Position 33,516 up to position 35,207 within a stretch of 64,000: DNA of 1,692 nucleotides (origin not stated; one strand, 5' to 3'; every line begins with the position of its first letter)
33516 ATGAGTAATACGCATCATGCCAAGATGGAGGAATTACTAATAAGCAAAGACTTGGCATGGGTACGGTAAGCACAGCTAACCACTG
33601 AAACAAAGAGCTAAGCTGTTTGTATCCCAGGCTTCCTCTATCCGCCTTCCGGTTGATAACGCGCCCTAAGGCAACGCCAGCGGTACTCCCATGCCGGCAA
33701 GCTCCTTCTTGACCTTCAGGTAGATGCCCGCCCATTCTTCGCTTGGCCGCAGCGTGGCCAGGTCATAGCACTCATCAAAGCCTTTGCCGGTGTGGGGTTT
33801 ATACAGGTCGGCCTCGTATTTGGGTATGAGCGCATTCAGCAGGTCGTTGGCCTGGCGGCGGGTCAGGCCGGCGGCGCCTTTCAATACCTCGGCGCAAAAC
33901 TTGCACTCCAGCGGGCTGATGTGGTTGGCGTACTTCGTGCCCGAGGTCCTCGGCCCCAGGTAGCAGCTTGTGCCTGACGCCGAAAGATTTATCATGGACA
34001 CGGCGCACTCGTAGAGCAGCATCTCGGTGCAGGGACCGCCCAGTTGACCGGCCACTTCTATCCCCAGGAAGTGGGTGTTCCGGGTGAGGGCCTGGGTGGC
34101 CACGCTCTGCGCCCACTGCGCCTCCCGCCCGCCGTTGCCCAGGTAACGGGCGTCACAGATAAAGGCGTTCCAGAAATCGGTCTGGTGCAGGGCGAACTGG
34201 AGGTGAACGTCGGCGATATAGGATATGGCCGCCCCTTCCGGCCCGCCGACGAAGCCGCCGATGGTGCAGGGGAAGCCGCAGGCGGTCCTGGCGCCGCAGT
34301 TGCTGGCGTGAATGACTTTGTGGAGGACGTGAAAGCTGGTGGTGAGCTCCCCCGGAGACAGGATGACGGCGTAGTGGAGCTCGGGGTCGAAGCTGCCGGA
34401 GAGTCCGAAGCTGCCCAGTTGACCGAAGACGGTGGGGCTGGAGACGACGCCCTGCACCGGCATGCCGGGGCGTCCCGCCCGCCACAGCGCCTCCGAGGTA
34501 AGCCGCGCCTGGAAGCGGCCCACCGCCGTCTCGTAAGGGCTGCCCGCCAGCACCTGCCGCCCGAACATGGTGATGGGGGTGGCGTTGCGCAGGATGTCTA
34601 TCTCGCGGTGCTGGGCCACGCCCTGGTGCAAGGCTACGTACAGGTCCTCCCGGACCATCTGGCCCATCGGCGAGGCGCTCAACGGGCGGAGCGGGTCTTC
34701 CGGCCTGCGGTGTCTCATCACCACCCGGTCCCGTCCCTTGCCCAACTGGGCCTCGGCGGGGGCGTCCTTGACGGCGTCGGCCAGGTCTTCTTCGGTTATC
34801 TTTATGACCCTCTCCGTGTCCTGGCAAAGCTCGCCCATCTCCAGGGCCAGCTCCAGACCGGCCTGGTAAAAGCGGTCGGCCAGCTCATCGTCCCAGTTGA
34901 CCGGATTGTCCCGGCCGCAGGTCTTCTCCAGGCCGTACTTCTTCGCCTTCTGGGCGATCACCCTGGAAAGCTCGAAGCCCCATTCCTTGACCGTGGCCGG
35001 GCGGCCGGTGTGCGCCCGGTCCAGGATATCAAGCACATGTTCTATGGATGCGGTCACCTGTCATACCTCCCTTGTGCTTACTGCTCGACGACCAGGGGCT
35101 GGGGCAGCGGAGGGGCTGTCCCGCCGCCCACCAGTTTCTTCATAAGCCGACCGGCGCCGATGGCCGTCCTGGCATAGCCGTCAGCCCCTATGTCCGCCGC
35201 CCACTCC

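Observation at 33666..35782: Pyrrolysine-free MtmB homologue (Gln202, CAG in place of UAG) in an operon with a corrinoid protein: methyltransferase system of unknown substrate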

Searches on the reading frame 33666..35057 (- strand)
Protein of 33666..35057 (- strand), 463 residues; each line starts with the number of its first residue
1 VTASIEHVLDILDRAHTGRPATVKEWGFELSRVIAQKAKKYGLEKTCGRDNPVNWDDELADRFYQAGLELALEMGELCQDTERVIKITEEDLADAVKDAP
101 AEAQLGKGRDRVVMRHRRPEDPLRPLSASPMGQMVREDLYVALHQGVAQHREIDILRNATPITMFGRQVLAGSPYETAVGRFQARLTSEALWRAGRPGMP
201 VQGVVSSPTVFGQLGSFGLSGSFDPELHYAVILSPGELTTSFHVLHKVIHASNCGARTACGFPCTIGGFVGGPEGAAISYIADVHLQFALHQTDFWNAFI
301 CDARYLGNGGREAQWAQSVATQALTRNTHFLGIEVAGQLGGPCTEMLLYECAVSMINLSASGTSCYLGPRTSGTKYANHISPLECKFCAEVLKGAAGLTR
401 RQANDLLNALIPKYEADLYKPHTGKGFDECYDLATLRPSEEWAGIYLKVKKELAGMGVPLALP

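Call 3: search_protein_families(library=pfam, proteins=[window:33666-35057:-], max_evalue=0.01)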
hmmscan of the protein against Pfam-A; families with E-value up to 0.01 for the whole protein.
window:33666-35057:- (463 aa): 1 family
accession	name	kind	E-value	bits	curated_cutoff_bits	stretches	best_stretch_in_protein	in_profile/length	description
PF05369.18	MtmB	-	1.7e-71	241.9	25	1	8-457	3-449/450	Monomethylamine methyltransferase MtmB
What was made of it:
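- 33666..35057 (-): MT1: non-pyrrolysine MtmB-superfamily methyltransferase, 463 aa, GTG start, TAG stop. GenBank MBI2860354.1, annotated as 'monomethylamine:corrinoid methyltransferase'. Pfam PF05369 1.7e-71, full length (call 3).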

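Call 4: search_protein_families(library=ncbifam, proteins=[window:33666-35057:-], max_evalue=0.01)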
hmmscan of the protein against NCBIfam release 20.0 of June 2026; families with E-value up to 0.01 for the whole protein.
window:33666-35057:- (463 aa): 0 families

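Call 5: search_solved_structures(query=window:33666-35057:-, show_alignments=2, max_evalue=0.01)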
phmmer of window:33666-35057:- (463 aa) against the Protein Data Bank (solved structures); distinct sequences matched with E-value up to 0.01: 2.
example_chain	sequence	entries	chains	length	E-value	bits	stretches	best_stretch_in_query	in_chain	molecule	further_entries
1tv2_A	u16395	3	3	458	1.3e-53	185.7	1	9-458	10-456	Monomethylamine methyltransferase mtmB1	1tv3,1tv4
1l2q_A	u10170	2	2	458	2.2e-53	185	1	9-458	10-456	monomethylamine methyltransferase | Monomethylamine methyltransferase mtmB1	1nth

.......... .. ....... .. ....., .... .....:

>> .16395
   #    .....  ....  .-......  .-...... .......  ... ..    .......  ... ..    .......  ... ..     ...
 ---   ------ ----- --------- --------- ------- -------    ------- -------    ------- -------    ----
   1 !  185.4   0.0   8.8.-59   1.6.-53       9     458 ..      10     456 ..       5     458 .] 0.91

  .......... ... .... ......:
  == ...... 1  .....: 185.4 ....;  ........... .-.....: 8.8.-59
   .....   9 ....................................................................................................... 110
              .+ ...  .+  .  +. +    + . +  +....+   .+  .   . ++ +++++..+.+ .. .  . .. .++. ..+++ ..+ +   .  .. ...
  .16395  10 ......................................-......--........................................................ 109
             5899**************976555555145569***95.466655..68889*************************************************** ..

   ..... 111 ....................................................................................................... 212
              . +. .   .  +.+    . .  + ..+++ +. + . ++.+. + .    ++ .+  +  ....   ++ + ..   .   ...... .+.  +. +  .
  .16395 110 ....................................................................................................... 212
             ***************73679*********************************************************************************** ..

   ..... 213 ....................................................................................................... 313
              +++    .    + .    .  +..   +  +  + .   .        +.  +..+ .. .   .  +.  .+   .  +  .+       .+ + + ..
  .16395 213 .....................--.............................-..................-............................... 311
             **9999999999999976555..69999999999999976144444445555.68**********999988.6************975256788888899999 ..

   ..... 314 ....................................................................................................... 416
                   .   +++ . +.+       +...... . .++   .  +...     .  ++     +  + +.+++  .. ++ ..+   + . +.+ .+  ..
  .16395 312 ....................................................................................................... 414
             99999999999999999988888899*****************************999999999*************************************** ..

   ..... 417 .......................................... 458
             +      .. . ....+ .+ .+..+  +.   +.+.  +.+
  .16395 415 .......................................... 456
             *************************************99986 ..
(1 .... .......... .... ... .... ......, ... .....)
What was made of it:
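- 33666..35057 (-): PDB 1L2Q 2e-53 (call 5).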

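Call 6: find_homologous_proteins(query=window:33666-35057:-)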
Query window:33666-35057:- (463 aa): 405 proteins with E <= 0.001 among 8000 candidates; the best 120 are listed.
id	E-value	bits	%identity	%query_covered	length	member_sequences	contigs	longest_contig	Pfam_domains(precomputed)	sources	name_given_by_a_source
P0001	0.0e+0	1075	100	100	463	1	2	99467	PF05369.19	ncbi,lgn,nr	ncbi:MAG: monomethylamine:corrinoid methyltransferase [Chloroflexi bacterium]|nr:monomethylamine:cor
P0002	1.4e-216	738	67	99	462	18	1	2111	PF05369.19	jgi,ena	-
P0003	5.6e-210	716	67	99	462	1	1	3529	PF05369.19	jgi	jgi:methylamine--corrinoid protein Co-methyltransferase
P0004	1.9e-208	711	66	99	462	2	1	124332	PF05369.19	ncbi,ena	-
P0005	5.1e-205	700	64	100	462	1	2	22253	PF05369.19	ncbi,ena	-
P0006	9.6e-205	699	63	100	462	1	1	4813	PF05369.19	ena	-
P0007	1.3e-204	698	65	99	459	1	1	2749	PF05369.19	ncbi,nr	ncbi:MAG: monomethylamine:corrinoid methyltransferase [Chloroflexota bacterium]|nr:monomethylamine:c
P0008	1.1e-203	695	64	99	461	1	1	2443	PF05369.19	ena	-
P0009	9.2e-198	676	63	100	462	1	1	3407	PF05369.19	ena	-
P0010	9.6e-198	676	63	99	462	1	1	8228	PF05369.19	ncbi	ncbi:monomethylamine:corrinoid methyltransferase [Chloroflexota bacterium]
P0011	2.1e-193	661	63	100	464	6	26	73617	PF05369.19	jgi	jgi:methylamine--corrinoid protein Co-methyltransferase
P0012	1.9e-189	648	61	100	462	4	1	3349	PF05369.19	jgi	-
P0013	1.2e-181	623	58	99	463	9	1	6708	PF05369.19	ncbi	-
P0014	1.4e-179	616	59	99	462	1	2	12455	PF05369.19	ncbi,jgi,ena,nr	ncbi:MAG TPA: monomethylamine:corrinoid methyltransferase [Dehalococcoidales bacterium]|nr:monomethy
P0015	1.0e-178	613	58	100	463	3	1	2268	PF05369.19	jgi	-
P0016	7.9e-176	604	57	99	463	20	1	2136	PF05369.19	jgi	jgi:methylamine--corrinoid protein Co-methyltransferase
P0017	3.2e-173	595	56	100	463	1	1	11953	PF05369.19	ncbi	-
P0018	2.5e-166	572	58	95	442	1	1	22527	PF05369.19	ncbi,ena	-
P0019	1.3e-165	570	55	100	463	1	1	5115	PF05369.19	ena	-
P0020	8.4e-164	564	54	99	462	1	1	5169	PF05369.19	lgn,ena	-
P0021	9.6e-164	564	53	100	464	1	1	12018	PF05369.19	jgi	-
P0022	2.7e-163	562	55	99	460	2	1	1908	PF05369.19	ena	-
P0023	6.1e-162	558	53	100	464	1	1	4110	PF05369.19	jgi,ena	-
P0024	8.3e-162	557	52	99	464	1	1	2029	PF05369.19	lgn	-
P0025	3.8e-161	555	55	100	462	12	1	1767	PF05369.19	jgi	jgi:methylamine--corrinoid protein Co-methyltransferase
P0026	9.0e-161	554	54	99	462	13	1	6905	PF05369.19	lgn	-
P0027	3.6e-160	552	54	99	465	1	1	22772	PF05369.19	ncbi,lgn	-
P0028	4.4e-160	552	53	99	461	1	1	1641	PF05369.19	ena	-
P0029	1.1e-159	550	55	99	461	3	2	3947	PF05369.19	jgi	jgi:methylamine--corrinoid protein Co-methyltransferase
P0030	1.2e-159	550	53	100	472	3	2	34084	PF05369.19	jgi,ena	jgi:methylamine--corrinoid protein Co-methyltransferase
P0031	1.1e-158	547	53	99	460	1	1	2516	PF05369.19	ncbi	-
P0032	9.2e-158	544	53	99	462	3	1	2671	PF05369.19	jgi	-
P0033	2.1e-157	543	52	99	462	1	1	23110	PF05369.19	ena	-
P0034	8.5e-156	537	53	99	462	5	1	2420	PF05369.19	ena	-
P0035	2.3e-155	536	53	99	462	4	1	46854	PF05369.19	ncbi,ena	-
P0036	7.9e-155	534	53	99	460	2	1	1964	PF05369.19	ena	-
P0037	1.3e-154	534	52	99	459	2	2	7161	PF05369.19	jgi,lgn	jgi:methylamine--corrinoid protein Co-methyltransferase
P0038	1.6e-154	533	52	99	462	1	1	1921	PF05369.19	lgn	-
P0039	2.7e-154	533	51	99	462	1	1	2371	PF05369.19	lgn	-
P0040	7.3e-154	531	52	99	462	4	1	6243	PF05369.19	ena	-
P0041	1.7e-153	530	51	99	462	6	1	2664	PF05369.19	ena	-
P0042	4.6e-153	528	51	99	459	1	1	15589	PF05369.19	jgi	-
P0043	6.8e-153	528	51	99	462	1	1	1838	PF05369.19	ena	-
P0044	8.2e-153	528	50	100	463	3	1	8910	PF05369.19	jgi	jgi:methylamine--corrinoid protein Co-methyltransferase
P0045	1.8e-152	527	51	99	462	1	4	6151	PF05369.19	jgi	jgi:methylamine--corrinoid protein Co-methyltransferase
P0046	3.0e-152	526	52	99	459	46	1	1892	PF05369.19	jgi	-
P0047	5.8e-152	525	52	98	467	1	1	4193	PF05369.19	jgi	jgi:methylamine--corrinoid protein Co-methyltransferase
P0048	1.0e-151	524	51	99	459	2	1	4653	PF05369.19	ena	-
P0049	1.3e-151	524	52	99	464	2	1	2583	PF05369.19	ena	-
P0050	4.5e-151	522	50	99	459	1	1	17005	PF05369.19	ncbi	-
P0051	9.8e-151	521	52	99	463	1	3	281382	PF05369.19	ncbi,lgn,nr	ncbi:MAG: monomethylamine:corrinoid methyltransferase [Chloroflexi bacterium]|nr:monomethylamine:cor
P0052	1.0e-150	521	53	99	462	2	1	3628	PF05369.19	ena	-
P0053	4.0e-150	519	53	95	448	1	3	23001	PF05369.19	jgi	jgi:methylamine--corrinoid protein Co-methyltransferase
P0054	1.7e-149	517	51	99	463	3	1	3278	PF05369.19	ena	-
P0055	2.3e-149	516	51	99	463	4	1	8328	PF05369.19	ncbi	-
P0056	4.6e-149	515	51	99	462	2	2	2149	PF05369.19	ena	-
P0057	6.5e-149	515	52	99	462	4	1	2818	PF05369.19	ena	-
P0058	2.1e-148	513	51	99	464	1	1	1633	PF05369.19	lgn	-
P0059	5.9e-148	512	51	99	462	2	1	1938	PF05369.19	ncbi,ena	-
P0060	7.6e-148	511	49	100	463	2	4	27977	PF05369.19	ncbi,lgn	ncbi:MAG: monomethylamine:corrinoid methyltransferase [Candidatus Bathyarchaeia archaeon]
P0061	1.2e-147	511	49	99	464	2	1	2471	PF05369.19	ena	-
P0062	1.2e-147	511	51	99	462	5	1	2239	PF05369.19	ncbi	-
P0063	2.0e-147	510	52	99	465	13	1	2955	PF05369.19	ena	-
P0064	2.6e-147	509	50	99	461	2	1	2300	PF05369.19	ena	-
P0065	3.0e-147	509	51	99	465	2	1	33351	PF05369.19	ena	-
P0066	3.1e-147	509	50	99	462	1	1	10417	PF05369.19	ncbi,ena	-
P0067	5.1e-147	509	51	99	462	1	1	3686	PF05369.19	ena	-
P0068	6.5e-147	508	50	98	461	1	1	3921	PF05369.19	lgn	-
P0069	6.7e-146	505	51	99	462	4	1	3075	PF05369.19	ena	-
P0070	3.0e-145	503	49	99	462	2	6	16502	PF05369.19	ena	-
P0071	4.0e-145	502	50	99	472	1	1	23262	PF05369.19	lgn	-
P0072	3.3e-144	499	51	99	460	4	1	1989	PF05369.19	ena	-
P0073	2.4e-143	496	49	98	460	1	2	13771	PF05369.19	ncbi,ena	-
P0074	1.5e-142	494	48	99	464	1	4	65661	PF05369.19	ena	-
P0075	5.8e-142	492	51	99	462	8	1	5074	PF05369.19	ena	-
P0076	6.1e-142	492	48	98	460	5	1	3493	PF05369.19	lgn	-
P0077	6.8e-142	492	50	99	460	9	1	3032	PF05369.19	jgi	jgi:methylamine--corrinoid protein Co-methyltransferase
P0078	8.0e-142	491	49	99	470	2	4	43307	PF05369.19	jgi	jgi:methylamine--corrinoid protein Co-methyltransferase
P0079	1.0e-141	491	49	97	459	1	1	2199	PF05369.19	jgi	jgi:methylamine--corrinoid protein Co-methyltransferase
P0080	2.5e-141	490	48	98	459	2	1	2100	PF05369.19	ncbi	-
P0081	2.6e-141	490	50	99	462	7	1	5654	PF05369.19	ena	-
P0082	3.5e-141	489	49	99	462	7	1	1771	PF05369.19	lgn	-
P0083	5.0e-141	489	50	99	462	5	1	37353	PF05369.19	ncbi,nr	ncbi:MAG: monomethylamine:corrinoid methyltransferase [Deltaproteobacteria bacterium]|nr:monomethyla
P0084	7.6e-141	488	48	98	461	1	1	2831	PF05369.19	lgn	-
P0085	7.6e-141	488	52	91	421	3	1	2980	PF05369.19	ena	-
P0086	8.5e-141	488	49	97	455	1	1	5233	PF05369.19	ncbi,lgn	-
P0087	9.0e-141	488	50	99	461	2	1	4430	PF05369.19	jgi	jgi:methylamine--corrinoid protein Co-methyltransferase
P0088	5.5e-140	485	49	99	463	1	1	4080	PF05369.19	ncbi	-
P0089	5.7e-140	485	50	99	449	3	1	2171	PF05369.19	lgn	-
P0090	6.4e-140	485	50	99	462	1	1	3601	PF05369.19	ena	-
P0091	8.8e-140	485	47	99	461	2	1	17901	PF05369.19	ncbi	ncbi:MAG: monomethylamine:corrinoid methyltransferase [Candidatus Bathyarchaeia archaeon]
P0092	4.3e-139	482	50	99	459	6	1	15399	PF05369.19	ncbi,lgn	-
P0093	6.8e-139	482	48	98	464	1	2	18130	PF05369.19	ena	-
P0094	9.8e-139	481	49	99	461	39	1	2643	PF05369.19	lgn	-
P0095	1.0e-138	481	48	99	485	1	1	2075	PF05369.19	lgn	-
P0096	1.0e-138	481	50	99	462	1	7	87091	PF05369.19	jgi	jgi:methylamine--corrinoid protein Co-methyltransferase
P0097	1.5e-138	481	48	99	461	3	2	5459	PF05369.19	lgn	-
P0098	2.9e-138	480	49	99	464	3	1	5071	PF05369.19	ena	-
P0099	3.3e-138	479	49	97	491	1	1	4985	PF05369.19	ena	-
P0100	9.1e-138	478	48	98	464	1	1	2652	PF05369.19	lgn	-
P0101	1.1e-137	478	49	98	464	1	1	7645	PF05369.19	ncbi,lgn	-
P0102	1.3e-137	478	49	99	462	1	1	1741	PF05369.19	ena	-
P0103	1.7e-137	477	49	99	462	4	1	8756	PF05369.19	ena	-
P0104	9.3e-137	475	49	99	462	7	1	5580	PF05369.19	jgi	jgi:methylamine---corrinoid protein Co-methyltransferase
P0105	1.7e-136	474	47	99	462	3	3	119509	PF05369.19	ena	-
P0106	1.8e-136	474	48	99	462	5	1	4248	PF05369.19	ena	-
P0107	8.0e-136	472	48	98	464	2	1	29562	PF05369.19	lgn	-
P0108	1.2e-135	471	47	99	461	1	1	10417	PF05369.19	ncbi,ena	-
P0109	1.7e-135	471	48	99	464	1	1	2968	PF05369.19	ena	-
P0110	6.7e-135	469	47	98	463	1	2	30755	PF05369.19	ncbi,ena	-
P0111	3.6e-134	466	48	99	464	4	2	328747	PF05369.19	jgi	jgi:methylamine--corrinoid protein Co-methyltransferase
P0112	4.0e-134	466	48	99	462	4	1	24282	PF05369.19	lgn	-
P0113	6.8e-134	465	49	99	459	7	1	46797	PF05369.19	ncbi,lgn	-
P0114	1.5e-133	464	48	99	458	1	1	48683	PF05369.19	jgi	jgi:methylamine--corrinoid protein Co-methyltransferase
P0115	1.9e-133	464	48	99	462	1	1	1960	PF05369.19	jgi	jgi:hypothetical protein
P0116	2.0e-133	464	48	98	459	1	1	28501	PF05369.19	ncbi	-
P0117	1.0e-132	461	48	98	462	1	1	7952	PF05369.19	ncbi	-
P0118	1.6e-132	461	48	99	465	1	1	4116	PF05369.19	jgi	jgi:methylamine--corrinoid protein Co-methyltransferase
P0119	1.7e-132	461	46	98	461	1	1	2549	PF05369.19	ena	-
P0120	3.7e-132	460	47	99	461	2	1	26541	PF05369.19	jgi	jgi:methylamine---corrinoid protein Co-methyltransferase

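Call 19: find_encoding_contigs(protein=P0001, flank=10000, max_places=3)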
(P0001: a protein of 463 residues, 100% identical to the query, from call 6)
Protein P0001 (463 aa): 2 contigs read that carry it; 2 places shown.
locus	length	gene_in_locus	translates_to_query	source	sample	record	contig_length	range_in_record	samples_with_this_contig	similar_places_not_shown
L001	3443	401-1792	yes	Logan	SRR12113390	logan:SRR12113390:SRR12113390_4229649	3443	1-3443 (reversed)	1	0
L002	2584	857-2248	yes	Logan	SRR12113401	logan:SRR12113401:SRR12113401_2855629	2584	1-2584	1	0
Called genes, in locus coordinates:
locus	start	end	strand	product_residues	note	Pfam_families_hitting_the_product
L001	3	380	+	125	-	?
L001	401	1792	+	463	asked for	PF05369:MtmB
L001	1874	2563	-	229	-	-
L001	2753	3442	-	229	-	?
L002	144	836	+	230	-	PF02607:B12-binding_2, PF02310:B12-binding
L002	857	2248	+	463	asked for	PF05369:MtmB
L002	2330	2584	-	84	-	?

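Call 20: find_encoding_contigs(protein=P0004, flank=10000, max_places=3)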
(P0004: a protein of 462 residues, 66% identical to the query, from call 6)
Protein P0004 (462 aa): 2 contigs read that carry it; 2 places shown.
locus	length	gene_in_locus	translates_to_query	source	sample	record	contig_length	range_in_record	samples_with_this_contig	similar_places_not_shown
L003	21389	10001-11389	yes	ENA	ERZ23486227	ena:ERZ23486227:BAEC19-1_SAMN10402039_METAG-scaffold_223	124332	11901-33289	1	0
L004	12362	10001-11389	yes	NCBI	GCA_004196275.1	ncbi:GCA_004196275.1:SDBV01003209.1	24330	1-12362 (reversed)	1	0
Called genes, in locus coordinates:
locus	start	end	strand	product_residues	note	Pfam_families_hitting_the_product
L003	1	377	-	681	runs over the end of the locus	PF04879:Molybdop_Fe4S4, PF00384:Molybdopterin, PF01568:Molydop_binding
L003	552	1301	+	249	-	PF00106:adh_short, PF08659:KR, PF13561:adh_short_C2, PF23441:SDR (weak)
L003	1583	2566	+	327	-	PF01073:3Beta_HSD, PF01370:Epimerase, PF02719:Polysacc_synt_2, PF04321:RmlD_sub_bind (weak), PF07993:NAD_binding_4, PF16363:GDP_Man_Dehyd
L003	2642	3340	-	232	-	PF00857:Isochorismatase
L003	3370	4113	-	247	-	PF14512:TM1586_NiRdase (faint), PF00881:Nitroreductase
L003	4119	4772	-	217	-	PF02607:B12-binding_2, PF02310:B12-binding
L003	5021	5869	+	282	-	PF00809:Pterin_bind, PF03599:CdhD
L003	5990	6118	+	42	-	-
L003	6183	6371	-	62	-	-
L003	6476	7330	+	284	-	PF03480:DctP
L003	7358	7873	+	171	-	PF04290:DctQ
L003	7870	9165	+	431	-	PF06808:DctM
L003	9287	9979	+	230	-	PF02607:B12-binding_2, PF02310:B12-binding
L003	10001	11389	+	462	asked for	PF05369:MtmB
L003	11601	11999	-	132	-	PF00589:Phage_integrase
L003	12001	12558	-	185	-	PF00583:Acetyltransf_1, PF13508:Acetyltransf_7, PF08445:FR47 (weak)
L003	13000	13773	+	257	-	PF00702:Hydrolase, PF13344:Hydrolase_6, PF13419:HAD_2 (faint), PF13242:Hydrolase_like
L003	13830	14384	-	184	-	PF02729:OTCace_N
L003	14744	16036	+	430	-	-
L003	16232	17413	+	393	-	-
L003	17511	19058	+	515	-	PF00474:SSF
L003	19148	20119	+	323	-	PF00696:AA_kinase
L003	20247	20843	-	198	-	PF00857:Isochorismatase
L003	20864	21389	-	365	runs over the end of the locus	-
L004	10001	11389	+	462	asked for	PF05369:MtmB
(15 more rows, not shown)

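Call 21: find_encoding_contigs(protein=P0011, flank=10000, max_places=3)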
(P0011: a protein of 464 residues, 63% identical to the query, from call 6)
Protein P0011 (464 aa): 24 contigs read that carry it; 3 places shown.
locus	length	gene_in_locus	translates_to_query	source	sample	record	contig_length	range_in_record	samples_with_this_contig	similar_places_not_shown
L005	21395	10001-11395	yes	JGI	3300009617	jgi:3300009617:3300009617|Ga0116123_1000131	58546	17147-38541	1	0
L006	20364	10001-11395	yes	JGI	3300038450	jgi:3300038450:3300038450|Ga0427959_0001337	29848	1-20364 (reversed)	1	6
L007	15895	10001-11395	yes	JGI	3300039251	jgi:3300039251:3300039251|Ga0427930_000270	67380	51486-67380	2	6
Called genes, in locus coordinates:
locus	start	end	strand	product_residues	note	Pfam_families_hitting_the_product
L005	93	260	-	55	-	-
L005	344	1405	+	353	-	PF02899:Phage_int_SAM_1 (weak), PF00589:Phage_integrase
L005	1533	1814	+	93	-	-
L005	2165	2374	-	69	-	PF00589:Phage_integrase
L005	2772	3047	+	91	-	-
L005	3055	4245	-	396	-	PF13175:AAA_15, PF13304:AAA_21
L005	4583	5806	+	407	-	PF13433:Peripla_BP_5, PF13458:Peripla_BP_6, PF01094:ANF_receptor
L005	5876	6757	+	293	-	PF02653:BPD_transp_2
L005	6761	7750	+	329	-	PF02653:BPD_transp_2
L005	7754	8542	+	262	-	PF00005:ABC_tran, PF13304:AAA_21 (faint), PF12399:BCA_ABC_TP_C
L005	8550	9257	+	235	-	PF00005:ABC_tran, PF13304:AAA_21 (faint)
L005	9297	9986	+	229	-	PF02607:B12-binding_2, PF02310:B12-binding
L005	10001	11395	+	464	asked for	PF05369:MtmB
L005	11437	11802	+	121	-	PF13458:Peripla_BP_6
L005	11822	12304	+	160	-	PF13458:Peripla_BP_6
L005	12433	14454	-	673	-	PF01145:Band_7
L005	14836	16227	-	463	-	PF02310:B12-binding, PF04055:Radical_SAM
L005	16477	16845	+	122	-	PF00903:Glyoxalase (weak), PF22677:Ble-like_N (faint)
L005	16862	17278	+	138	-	-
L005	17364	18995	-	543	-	PF00118:Cpn60_TCP1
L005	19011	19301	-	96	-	PF00166:Cpn10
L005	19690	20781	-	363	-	PF00343:Phosphorylase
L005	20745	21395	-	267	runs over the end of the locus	PF00343:Phosphorylase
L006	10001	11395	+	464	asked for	PF05369:MtmB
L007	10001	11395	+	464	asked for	PF05369:MtmB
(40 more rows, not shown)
